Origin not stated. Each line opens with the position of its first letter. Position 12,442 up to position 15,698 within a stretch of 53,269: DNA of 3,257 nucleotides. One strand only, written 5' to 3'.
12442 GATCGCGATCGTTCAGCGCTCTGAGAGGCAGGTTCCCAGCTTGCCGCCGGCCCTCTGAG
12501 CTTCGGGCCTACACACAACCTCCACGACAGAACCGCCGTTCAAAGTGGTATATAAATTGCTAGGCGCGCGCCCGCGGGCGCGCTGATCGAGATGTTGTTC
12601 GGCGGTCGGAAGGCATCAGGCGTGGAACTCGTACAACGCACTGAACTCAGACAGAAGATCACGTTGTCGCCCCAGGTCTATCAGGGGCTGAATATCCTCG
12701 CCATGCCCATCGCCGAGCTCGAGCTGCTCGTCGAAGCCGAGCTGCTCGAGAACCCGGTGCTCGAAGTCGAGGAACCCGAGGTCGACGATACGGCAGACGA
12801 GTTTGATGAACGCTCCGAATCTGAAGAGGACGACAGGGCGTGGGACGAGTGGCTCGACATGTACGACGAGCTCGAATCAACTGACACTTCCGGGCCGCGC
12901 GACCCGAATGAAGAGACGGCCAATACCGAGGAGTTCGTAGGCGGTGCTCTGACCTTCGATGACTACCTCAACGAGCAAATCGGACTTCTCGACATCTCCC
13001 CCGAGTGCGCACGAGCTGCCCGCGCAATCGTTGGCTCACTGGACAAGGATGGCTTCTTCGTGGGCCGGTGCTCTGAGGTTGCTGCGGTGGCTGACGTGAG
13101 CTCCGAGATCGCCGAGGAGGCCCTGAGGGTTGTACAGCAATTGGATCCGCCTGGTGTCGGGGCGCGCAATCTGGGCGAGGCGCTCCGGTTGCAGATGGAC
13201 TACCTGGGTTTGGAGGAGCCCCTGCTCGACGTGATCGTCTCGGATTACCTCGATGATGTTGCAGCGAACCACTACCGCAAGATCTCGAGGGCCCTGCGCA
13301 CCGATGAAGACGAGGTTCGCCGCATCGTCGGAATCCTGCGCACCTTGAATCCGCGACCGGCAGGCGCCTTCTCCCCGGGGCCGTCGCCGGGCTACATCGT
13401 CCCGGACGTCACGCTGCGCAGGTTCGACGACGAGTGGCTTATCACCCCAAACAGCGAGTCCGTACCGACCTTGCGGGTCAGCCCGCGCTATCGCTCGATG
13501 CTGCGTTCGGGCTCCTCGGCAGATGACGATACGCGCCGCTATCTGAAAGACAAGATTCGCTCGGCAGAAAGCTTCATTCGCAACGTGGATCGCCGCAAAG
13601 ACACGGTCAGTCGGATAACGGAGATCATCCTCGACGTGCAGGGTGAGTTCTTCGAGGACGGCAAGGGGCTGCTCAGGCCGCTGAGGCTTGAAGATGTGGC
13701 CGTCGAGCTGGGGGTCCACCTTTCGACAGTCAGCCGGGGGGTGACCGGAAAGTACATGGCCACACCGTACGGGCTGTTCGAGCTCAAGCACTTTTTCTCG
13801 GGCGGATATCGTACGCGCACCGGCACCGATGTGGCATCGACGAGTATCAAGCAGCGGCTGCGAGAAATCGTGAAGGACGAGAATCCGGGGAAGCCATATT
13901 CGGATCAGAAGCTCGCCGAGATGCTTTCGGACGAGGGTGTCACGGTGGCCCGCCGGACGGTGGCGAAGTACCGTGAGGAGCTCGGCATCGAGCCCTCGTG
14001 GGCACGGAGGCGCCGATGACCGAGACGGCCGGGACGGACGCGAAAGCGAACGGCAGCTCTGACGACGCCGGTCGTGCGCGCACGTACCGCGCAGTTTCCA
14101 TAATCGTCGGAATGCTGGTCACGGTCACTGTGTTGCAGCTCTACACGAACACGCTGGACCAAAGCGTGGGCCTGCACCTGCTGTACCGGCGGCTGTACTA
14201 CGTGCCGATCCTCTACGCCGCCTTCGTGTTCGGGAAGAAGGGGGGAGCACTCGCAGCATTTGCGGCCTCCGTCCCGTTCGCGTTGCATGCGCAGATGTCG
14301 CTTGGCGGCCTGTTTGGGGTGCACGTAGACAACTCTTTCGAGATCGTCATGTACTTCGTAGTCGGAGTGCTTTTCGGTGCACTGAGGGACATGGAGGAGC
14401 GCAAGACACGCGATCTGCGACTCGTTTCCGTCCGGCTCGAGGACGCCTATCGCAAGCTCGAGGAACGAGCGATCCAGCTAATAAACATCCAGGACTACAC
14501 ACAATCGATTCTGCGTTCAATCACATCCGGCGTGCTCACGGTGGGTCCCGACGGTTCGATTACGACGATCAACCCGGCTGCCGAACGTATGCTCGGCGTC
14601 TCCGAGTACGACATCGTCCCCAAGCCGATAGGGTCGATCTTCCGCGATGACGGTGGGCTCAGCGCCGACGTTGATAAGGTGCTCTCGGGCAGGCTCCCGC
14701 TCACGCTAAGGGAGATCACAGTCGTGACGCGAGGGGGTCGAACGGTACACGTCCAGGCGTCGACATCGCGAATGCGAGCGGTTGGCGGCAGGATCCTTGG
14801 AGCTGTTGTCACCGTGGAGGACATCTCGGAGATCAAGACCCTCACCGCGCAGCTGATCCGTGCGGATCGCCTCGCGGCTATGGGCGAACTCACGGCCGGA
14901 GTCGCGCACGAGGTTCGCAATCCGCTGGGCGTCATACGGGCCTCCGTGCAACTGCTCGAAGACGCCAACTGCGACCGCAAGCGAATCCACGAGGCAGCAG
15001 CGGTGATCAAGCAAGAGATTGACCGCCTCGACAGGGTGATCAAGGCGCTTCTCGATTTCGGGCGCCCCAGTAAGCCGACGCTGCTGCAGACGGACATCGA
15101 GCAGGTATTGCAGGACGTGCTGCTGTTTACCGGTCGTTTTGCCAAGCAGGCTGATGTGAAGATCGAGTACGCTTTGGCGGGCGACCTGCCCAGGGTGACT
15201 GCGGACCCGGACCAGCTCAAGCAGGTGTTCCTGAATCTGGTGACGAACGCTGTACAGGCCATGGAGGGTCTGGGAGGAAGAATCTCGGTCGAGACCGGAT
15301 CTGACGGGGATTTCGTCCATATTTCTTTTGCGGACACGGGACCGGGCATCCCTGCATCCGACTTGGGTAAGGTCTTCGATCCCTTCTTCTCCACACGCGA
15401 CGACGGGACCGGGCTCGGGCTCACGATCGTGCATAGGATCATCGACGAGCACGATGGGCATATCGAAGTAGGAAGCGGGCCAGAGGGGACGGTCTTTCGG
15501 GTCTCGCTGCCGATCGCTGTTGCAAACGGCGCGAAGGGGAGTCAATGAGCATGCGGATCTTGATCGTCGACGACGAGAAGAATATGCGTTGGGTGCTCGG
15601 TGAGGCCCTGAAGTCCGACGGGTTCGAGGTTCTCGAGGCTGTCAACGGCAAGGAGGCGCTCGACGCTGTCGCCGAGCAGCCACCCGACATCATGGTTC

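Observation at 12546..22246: Self-contained sigma-54 circuit (rpoN, sensor kinase, bEBP) feeding two near-identical -24/-12 promoters in front of the copper-handling genes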

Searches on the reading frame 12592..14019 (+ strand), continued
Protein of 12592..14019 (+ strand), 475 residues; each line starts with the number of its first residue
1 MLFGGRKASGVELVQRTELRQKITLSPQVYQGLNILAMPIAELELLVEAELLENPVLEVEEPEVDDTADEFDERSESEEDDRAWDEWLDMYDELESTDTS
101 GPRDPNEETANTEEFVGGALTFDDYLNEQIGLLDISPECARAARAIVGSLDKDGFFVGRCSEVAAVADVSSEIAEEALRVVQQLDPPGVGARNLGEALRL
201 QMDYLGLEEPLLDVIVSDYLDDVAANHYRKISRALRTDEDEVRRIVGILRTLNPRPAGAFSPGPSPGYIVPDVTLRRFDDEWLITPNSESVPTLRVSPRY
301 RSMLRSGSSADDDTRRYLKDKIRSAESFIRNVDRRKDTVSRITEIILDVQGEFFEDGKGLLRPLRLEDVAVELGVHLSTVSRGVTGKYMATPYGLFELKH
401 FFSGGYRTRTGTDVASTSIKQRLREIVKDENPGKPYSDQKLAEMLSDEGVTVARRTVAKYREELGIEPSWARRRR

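Call 51: list_cluster_members(proteins=[P0121, P0124, P0127, P0130, P0131, P0132, P0133, P0134, P0146, P0135])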
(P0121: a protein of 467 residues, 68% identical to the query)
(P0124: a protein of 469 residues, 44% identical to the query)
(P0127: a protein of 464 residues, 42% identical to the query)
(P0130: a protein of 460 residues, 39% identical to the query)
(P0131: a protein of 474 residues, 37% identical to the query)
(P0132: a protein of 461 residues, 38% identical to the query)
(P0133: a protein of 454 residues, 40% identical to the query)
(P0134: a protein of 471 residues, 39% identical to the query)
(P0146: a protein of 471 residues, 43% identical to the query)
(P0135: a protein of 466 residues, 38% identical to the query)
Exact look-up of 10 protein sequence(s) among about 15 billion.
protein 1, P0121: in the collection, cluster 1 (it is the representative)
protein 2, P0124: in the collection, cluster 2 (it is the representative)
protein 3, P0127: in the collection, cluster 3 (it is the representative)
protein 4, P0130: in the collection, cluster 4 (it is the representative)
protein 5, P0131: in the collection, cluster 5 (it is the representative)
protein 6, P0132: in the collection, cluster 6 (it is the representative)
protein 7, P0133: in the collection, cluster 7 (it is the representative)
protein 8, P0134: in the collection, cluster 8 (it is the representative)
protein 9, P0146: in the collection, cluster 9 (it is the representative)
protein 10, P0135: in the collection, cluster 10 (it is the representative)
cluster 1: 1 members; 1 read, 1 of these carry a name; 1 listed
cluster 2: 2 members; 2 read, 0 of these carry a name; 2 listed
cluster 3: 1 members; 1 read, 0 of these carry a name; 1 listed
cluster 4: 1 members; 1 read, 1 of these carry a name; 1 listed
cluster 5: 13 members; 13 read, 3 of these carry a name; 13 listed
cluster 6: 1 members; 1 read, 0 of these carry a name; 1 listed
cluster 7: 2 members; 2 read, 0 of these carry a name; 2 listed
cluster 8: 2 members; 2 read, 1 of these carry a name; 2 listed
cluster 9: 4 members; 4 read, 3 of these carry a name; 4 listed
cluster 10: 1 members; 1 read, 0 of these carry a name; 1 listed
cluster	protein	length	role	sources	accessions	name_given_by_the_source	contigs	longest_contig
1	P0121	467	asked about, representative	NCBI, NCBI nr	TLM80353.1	MAG: RNA polymerase factor sigma-54 [Actinobacteria bacterium] | MAG: RNA polymerase factor sigma-54 [Actinomycetota bacterium]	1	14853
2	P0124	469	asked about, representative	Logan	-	-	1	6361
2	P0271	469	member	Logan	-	-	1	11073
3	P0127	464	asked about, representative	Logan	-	-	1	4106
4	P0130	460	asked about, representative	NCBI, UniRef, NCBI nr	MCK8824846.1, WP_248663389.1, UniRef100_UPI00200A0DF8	RNA polymerase factor sigma-54 [Fuchsiella alkaliacetigena] | RNA polymerase factor sigma-54 n=1 Tax=Fuchsiella alkaliacetigena TaxID=957042 ...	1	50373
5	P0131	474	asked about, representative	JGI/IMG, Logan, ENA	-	-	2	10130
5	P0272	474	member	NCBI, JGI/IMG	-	RNA polymerase sigma-54 factor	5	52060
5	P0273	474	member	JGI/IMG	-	RNA polymerase sigma-54 factor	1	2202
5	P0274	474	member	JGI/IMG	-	RNA polymerase sigma-54 factor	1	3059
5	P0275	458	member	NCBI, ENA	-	-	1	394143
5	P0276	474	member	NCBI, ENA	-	-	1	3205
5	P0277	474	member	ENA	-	-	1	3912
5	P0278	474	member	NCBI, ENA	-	-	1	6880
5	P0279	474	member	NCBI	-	-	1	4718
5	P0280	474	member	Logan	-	-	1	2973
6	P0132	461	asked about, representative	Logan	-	-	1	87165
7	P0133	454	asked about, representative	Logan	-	-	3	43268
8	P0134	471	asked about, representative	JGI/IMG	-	RNA polymerase sigma-54 factor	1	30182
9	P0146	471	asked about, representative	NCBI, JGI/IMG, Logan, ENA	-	-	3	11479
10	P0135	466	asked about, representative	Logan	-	-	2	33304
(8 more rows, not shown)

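Call 52: find_encoding_contigs(protein=P0271, flank=10000, max_places=1)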
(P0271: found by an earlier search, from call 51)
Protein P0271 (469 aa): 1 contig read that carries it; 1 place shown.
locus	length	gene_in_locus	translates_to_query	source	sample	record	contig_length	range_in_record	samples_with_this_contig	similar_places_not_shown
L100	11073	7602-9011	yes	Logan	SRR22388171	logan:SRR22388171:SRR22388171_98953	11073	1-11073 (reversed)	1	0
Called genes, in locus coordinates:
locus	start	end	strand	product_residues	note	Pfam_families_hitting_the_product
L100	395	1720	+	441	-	PF13860:FlgD_ig, PF01522:Polysacc_deac_1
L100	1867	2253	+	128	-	-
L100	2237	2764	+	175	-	PF13473:Cupredoxin_1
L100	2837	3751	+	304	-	PF00126:HTH_1, PF03466:LysR_substrate, PF12727:PBP_like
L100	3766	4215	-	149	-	PF12838:Fer4_7 (faint), PF06902:Fer4_19 (weak), PF00037:Fer4 (faint), PF13370:Fer4_13, PF13459:Fer4_15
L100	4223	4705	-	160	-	PF14196:ATC_hydrolase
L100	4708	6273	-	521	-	-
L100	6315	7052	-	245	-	PF00535:Glycos_transf_2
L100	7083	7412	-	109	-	PF00355:Rieske, PF13806:Rieske_2 (weak)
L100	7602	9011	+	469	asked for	PF00309:Sigma54_AID, PF04963:Sigma54_CBD, PF13551:HTH_29 (faint), PF13384:HTH_23 (faint), PF04552:Sigma54_DBD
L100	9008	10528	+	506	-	PF13493:DUF4118 (faint), PF00989:PAS, PF08448:PAS_4, PF13188:PAS_8 (weak), PF13426:PAS_9, PF00512:HisKA, PF02518:HATPase_c, PF13581:HATPase_c_2 (faint)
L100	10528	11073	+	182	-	?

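Call 53: find_encoding_contigs(protein=P0121, flank=10000, max_places=1)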
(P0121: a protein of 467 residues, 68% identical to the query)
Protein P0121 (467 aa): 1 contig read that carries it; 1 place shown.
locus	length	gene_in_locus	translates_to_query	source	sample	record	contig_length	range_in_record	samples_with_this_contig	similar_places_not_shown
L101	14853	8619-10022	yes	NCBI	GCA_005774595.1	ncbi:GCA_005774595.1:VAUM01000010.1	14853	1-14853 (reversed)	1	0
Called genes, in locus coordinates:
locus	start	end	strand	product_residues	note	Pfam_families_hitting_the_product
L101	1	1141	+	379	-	PF02310:B12-binding, PF04055:Radical_SAM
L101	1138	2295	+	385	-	PF00155:Aminotran_1_2, PF00266:Aminotran_5 (weak), PF01053:Cys_Met_Meta_PP (weak), PF01212:Beta_elim_lyase (faint), PF01041:DegT_DnrJ_EryC1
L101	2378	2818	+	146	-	PF00027:cNMP_binding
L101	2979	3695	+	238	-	PF02811:PHP (weak), PF13263:PHP_C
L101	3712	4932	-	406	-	PF00762:Ferrochelatase, PF01903:CbiX (faint)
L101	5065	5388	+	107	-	PF00085:Thioredoxin, PF13098:Thioredoxin_2 (weak)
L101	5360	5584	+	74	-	PF13248:Zn_ribbon_3 (faint), PF09723:Zn_ribbon_8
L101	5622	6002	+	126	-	PF03625:DUF302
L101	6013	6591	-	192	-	PF02583:Trns_repr_metal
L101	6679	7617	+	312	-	PF01545:Cation_efflux, PF16916:ZT_dimer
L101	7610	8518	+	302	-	PF00892:EamA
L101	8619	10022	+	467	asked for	PF00309:Sigma54_AID, PF04963:Sigma54_CBD, PF04552:Sigma54_DBD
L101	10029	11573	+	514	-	PF00989:PAS, PF08448:PAS_4, PF13426:PAS_9, PF00512:HisKA, PF13581:HATPase_c_2 (weak), PF02518:HATPase_c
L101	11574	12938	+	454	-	PF00072:Response_reg, PF00158:Sigma54_activat, PF14532:Sigma54_activ_2, PF07724:AAA_2 (weak), PF07728:AAA_5, PF25601:AAA_lid_14, PF02954:HTH_8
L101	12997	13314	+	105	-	-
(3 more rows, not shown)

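Call 64: search_protein_families(library=ncbifam, proteins=[window:12622-14019:+], max_evalue=0.01)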
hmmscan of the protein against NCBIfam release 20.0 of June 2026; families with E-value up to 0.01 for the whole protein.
window:12622-14019:+ (465 aa): 8 families
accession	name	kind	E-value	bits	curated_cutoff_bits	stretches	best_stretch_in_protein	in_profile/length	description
TIGR02395.1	rpoN_sigma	equivalog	1.7e-116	389.8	277.35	1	9-463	1-434/434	RNA polymerase factor sigma-54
NF004595.0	PRK05932.1-2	equivalog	6.5e-113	378.2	513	1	3-464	3-482/484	RNA polymerase factor sigma-54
NF009118.0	PRK12469.1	subfamily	4.4e-104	349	396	1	7-464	7-480/483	RNA polymerase factor sigma-54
NF004598.0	PRK05932.1-5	equivalog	1.7e-96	324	621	2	61-462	97-501/504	RNA polymerase factor sigma-54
NF004596.0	PRK05932.1-3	subfamily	1.3e-91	308.1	499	2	59-464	99-506/515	RNA polymerase factor sigma-54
NF004597.0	PRK05932.1-4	equivalog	7.6e-83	278.6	817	1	8-464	8-475/477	RNA polymerase factor sigma-54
NF004602.0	PRK05932.2-4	equivalog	1.5e-53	182.2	506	1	3-464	3-410/416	RNA polymerase factor sigma-54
NF033516.0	transpos_IS3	equivalog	0.0097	15.2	160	0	403-464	129-188/369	IS3 family transposase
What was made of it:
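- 12592..14019 (+): rpoN (sigma-54); the likely start is GTG 12622. TIGR02395 above its cut-off (call 64).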

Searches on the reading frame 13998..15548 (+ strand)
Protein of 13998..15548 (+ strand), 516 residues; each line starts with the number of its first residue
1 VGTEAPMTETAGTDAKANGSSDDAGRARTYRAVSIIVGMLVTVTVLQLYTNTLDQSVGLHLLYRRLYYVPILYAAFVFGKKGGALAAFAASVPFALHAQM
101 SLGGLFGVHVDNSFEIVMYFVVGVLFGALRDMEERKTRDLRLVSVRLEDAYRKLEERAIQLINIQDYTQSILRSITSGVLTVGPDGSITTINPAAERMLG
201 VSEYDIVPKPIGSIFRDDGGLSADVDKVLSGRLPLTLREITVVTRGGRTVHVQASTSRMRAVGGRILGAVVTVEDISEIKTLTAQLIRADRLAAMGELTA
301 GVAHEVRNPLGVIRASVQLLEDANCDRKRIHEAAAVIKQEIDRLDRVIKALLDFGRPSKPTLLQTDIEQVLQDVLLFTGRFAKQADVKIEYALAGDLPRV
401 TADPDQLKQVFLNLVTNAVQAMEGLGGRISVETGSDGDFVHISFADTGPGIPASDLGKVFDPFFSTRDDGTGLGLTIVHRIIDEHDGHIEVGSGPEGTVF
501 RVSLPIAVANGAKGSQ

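Call 6: search_protein_families(library=pfam, proteins=[window:13998-15548:+])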
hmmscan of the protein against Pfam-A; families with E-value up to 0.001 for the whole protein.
window:13998-15548:+ (516 aa): 7 families
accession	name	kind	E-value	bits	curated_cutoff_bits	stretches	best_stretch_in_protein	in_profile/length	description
PF02518.31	HATPase_c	-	4e-26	92.1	26.4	1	403-506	2-109/111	Histidine kinase-, DNA gyrase B-, and HSP90-like ATPase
PF00512.31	HisKA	-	4.8e-14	52.6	26.9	1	295-357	2-63/66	His Kinase A (phospho-acceptor) domain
PF00989.32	PAS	-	6.2e-11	42.7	22.6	1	169-276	4-113/113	PAS fold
PF08448.16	PAS_4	-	1.1e-10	42.2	23.1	1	173-278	2-107/110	PAS fold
PF13426.13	PAS_9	-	1.1e-09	39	27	1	178-278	3-103/103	PAS domain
PF13188.13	PAS_8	-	7.7e-06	26.1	21.8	1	169-228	4-60/65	PAS domain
PF13581.12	HATPase_c_2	-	6.8e-05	23.3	27.4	1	415-503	40-126/127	Histidine kinase-like ATPase domain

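Call 64: search_protein_families(library=ncbifam, proteins=[window:14016-15548:+], max_evalue=0.01)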
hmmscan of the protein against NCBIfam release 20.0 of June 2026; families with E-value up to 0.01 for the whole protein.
window:14016-15548:+ (510 aa): 87 families (the best 25 are shown)
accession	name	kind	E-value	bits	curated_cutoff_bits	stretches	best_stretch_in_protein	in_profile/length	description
NF008468.0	PRK11360.1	equivalog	5.4e-108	362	646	1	146-502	254-610/616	two-component system sensor histidine kinase AtoS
NF007688.0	PRK10364.1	equivalog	8.5e-63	212.7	479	1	274-503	225-454/460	two-component system sensor histidine kinase ZraS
NF010411.0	PRK13837.1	equivalog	2.8e-47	161.3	647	1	247-502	408-677/828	two-component system VirA-like sensor kinase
NF046044.1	PnpS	equivalog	8.2e-47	160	400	1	127-499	22-390/390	two-component system histidine kinase PnpS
NF052574.1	HisKinEspCMyxo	equivalog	3.1e-45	154.6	1200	1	35-504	179-641/785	serine histidine kinase EspC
NF008293.1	PRK11073.1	equivalog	1.4e-44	152.8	240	1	158-500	5-347/349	nitrogen regulation protein NR(II)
NF038348.1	T2SS_HK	subfamily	2e-42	145.4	450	2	327-500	397-573/574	histidine kinase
NF047497.1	HK_LIC_12097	equivalog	1.6e-39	135.7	500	1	263-500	124-366/367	LIC_12097 family sensor histidine kinase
NF047874.1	MASE3_PAS_HK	subfamily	1.3e-38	133.2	560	1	108-503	232-628/655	MASE3 domain-containing sensor histidine kinase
NF033092.0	HK_WalK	equivalog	1.5e-38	132.7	725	1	160-500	258-594/594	cell wall metabolism sensor histidine kinase WalK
NF053867.1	SprKinKinDBac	equivalog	3e-36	124.9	775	1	283-501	280-498/500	sporulation kinase KinD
NF052573.1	HisKinEspAMyxo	equivalog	5.5e-36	123.9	1400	1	164-501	258-612/755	serine histidine kinase EspA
NF046026.1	HisKinCckACaul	equivalog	7.4e-36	123.5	1000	1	182-504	208-536/678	cell cycle histidine kinase CckA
TIGR02966.1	phoR_proteo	equivalog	2.9e-35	121.9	334.2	1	162-497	8-332/333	phosphate regulon sensor histidine kinase PhoR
NF046020.1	HisKinCckABruc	equivalog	3.1e-32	111.4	1000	1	263-503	454-710/868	cell cycle histidine kinase CckA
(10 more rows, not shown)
